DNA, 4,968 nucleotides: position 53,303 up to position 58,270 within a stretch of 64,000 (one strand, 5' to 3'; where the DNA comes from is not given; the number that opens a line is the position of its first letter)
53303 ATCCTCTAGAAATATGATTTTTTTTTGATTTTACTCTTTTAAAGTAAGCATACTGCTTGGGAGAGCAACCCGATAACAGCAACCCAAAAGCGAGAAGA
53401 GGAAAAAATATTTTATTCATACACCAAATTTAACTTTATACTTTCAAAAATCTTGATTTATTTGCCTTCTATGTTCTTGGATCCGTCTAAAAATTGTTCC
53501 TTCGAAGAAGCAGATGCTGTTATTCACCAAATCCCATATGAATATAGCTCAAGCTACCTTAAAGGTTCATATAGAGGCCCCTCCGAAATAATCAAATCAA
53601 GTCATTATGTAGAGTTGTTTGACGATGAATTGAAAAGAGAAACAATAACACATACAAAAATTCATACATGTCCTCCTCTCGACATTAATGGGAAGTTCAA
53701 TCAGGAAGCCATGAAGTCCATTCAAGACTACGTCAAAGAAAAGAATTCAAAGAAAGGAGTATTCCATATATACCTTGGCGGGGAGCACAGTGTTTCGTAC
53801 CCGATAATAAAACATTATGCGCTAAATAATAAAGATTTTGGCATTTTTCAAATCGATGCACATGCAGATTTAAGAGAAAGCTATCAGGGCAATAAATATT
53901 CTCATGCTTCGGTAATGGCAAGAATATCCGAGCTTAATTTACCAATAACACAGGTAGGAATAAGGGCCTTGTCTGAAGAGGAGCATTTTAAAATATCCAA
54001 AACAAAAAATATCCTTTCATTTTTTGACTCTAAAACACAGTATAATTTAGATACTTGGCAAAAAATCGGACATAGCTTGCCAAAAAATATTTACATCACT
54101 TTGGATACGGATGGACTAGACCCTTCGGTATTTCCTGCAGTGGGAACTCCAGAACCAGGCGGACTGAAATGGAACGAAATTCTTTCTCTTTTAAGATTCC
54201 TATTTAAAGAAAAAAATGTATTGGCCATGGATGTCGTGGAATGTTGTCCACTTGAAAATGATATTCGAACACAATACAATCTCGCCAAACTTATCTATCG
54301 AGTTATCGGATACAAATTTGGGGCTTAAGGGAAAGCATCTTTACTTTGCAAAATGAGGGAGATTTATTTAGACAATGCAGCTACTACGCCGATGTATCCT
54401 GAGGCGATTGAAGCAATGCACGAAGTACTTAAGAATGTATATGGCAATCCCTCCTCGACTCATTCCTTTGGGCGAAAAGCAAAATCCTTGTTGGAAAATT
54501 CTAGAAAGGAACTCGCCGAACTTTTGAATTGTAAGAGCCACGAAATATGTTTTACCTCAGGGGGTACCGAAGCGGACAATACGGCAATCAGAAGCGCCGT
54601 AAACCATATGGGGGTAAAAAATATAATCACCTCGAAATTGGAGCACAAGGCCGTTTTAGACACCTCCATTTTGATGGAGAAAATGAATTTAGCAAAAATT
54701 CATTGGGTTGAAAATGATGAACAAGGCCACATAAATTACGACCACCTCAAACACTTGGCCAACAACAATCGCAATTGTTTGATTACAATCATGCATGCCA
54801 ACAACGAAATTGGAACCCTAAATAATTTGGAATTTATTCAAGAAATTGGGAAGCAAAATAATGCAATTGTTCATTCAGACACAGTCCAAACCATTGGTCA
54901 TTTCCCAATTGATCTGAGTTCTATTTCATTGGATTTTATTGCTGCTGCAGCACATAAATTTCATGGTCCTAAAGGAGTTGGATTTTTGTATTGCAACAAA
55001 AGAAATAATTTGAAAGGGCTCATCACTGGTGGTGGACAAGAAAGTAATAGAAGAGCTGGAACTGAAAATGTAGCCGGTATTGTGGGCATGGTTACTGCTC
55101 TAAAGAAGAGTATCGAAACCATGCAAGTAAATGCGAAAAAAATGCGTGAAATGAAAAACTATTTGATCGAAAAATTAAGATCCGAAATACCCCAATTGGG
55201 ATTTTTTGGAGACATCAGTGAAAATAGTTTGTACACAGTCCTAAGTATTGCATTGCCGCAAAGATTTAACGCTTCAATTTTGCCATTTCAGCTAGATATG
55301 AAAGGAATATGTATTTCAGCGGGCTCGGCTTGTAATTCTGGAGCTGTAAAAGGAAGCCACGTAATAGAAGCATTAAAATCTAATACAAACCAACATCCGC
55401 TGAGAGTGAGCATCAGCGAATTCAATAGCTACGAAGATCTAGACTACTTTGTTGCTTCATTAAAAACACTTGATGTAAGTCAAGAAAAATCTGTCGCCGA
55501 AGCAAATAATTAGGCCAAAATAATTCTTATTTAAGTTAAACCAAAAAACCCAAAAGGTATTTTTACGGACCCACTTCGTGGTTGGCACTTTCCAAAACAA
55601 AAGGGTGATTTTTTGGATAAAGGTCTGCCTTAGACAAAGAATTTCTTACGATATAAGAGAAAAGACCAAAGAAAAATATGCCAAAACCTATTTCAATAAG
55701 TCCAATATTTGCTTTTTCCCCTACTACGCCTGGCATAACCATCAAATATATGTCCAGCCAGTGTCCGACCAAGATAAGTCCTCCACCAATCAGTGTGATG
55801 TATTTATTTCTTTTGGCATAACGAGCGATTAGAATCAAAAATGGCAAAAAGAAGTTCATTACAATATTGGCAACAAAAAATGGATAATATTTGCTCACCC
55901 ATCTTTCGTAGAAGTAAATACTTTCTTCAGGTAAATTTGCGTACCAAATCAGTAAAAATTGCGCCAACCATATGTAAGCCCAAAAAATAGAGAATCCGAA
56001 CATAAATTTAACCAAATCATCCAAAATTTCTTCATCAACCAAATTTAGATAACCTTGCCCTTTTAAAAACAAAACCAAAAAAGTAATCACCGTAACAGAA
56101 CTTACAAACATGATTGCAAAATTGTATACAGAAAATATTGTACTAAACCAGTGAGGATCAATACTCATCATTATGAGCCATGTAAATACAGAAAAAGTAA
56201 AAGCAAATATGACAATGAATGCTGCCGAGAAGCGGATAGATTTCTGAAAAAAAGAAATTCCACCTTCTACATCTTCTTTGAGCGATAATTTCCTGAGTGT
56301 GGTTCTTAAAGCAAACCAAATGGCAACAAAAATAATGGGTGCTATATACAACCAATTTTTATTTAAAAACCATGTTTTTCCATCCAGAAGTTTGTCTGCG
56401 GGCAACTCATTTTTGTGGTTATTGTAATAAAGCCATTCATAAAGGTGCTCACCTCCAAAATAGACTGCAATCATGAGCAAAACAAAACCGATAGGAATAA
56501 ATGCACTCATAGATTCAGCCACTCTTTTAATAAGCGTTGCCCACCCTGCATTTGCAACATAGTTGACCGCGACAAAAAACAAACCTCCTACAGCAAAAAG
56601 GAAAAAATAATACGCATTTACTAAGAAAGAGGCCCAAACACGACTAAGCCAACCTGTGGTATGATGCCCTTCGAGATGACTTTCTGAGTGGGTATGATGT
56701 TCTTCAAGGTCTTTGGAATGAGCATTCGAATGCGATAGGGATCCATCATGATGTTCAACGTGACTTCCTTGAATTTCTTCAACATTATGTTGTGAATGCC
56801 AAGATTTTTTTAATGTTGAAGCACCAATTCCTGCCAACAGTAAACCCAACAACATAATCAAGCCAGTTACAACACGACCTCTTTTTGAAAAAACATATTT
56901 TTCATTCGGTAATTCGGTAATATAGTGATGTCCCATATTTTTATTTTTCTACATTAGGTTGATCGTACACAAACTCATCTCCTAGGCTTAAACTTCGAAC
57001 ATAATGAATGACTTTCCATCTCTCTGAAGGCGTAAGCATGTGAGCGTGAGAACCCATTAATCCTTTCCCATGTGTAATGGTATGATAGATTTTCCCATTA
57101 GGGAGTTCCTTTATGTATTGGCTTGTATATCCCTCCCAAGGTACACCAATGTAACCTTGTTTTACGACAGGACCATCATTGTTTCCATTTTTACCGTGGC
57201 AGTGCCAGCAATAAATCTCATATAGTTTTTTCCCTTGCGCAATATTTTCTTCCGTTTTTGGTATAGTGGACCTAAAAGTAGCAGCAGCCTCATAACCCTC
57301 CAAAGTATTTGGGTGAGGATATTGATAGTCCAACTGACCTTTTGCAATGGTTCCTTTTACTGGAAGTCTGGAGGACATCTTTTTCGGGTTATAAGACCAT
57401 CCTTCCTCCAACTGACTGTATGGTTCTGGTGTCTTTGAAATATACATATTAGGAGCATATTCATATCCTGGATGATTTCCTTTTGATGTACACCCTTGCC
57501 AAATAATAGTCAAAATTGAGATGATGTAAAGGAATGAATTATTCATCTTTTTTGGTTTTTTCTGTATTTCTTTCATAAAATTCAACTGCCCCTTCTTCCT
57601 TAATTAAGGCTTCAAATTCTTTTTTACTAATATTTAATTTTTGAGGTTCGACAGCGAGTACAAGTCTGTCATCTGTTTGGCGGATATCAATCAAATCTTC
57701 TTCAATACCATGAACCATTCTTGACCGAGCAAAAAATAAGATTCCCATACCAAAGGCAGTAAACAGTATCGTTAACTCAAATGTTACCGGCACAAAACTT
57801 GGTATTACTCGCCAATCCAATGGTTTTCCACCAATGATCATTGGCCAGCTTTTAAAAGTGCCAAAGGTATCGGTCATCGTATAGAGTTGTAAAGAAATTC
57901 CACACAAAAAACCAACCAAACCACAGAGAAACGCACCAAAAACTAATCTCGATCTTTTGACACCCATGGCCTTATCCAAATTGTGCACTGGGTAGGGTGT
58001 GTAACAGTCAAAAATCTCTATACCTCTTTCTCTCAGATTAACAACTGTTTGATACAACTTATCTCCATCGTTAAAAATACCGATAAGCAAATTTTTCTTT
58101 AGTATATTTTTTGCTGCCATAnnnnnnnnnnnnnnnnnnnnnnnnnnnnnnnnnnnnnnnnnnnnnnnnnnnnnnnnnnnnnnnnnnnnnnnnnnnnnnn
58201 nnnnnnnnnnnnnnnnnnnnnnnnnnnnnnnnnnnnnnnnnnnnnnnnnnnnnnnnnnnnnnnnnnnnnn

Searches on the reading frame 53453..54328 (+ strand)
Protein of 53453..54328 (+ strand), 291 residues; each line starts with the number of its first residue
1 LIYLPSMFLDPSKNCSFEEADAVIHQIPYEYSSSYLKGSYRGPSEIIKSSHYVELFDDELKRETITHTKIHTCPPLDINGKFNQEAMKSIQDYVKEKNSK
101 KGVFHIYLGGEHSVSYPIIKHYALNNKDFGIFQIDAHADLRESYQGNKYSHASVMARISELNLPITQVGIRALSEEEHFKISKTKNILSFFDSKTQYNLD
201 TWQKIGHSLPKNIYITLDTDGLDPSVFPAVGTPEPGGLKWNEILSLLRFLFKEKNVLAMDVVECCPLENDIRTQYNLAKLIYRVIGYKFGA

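Call 6: search_protein_families(library=pfam, proteins=[window:53453-54328:+], max_evalue=0.01)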
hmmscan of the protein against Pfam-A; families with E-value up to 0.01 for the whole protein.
window:53453-54328:+ (291 aa): 1 family
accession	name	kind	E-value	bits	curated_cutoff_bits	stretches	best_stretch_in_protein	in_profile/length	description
PF00491.26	Arginase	-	2.1e-55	188.6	22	1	21-284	2-277/280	Arginase family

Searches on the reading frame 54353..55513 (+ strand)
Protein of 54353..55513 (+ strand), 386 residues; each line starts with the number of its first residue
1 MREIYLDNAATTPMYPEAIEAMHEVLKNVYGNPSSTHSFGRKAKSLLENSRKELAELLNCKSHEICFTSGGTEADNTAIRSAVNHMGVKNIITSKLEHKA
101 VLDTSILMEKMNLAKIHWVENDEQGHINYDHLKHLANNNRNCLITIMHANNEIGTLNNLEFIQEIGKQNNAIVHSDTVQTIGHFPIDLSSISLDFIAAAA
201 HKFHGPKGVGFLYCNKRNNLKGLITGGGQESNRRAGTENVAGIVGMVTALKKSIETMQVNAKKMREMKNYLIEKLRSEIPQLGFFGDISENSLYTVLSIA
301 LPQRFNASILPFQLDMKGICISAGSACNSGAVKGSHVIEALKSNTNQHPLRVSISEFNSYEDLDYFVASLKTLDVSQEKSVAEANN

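Call 6: search_protein_families(library=pfam, proteins=[window:54353-55513:+], max_evalue=0.01)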
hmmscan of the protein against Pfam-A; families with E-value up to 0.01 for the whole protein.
window:54353-55513:+ (386 aa): 1 family
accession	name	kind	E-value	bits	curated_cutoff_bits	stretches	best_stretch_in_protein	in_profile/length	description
PF00266.25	Aminotran_5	-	5.7e-74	249.8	21.5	1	4-366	1-371/371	Aminotransferase class-V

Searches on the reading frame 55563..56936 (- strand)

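Call 6: search_protein_families(library=pfam, proteins=[window:55563-56936:-], max_evalue=0.01)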
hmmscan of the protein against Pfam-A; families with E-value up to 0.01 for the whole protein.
window:55563-56936:- (457 aa): 1 family
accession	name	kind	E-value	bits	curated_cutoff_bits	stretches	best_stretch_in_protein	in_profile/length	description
PF18920.5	DUF5671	-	0.0031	17.8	28.4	1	204-292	17-103/132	Domain of unknown function (DUF5671)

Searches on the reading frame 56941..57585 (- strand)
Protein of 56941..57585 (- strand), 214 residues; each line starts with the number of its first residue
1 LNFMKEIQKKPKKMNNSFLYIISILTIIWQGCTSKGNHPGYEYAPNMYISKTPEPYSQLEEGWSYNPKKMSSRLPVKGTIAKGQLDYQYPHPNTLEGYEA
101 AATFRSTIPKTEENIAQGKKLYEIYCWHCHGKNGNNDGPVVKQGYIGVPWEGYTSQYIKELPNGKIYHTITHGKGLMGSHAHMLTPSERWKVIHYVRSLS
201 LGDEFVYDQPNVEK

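Call 6: search_protein_families(library=pfam, proteins=[window:56941-57585:-], max_evalue=0.01)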
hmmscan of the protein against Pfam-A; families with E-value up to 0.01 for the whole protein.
window:56941-57585:- (214 aa): 2 families
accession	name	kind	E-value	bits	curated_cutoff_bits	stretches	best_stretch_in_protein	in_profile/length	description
PF13442.11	Cytochrome_CBB3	-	1.9e-10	41.3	27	1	114-196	2-68/68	Cytochrome C oxidase, cbb3-type, subunit III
PF00034.26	Cytochrom_C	-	1.7e-09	39.3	21.3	1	115-200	1-90/90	Cytochrome c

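Call 44: search_protein_families(library=ncbifam, proteins=[window:56941-57585:-], max_evalue=0.001)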
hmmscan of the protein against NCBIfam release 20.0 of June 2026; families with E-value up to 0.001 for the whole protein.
window:56941-57585:- (214 aa): 6 families
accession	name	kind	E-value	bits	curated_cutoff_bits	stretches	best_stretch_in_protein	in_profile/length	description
NF011054.0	PRK14486.1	equivalog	4.4e-08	33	447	1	112-199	212-290/294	putative bifunctional cbb3-type cytochrome c oxidase subunit II/cytochrome c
NF050122.1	bc1_QcrC_actin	exception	6.8e-06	25.6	200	1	109-139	35-67/253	cytochrome bc1 complex diheme cytochrome c subunit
TIGR03872.1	cytochrome_MoxG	equivalog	2.1e-05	24.6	147.8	1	107-204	36-126/133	cytochrome c(L), periplasmic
NF033864.1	cytochrome579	equivalog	3.3e-05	23.7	280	1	98-204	32-144/179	cytochrome 579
NF045930.1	Cytc6PetJCyano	equivalog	0.00015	21.7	135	1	103-196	16-102/110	cytochrome c6 PetJ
TIGR00782.1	ccoP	equivalog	0.0004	19.8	179.95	0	116-201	108-194/285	cytochrome-c oxidase, cbb3-type subunit III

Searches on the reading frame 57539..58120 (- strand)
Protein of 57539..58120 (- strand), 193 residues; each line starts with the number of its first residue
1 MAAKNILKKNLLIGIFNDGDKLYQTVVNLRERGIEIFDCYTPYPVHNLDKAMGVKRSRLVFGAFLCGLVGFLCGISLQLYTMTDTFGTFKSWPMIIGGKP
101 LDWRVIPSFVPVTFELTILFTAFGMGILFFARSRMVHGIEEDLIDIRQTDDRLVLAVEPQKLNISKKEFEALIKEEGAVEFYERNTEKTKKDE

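Call 6: search_protein_families(library=pfam, proteins=[window:57539-58120:-], max_evalue=0.01)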
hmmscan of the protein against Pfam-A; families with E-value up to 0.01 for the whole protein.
window:57539-58120:- (193 aa): 1 family
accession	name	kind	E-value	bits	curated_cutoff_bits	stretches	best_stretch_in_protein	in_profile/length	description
PF11821.13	ActD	-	5.5e-46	156.7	25.7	1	11-180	2-167/170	Alternative complex III, ActD subunit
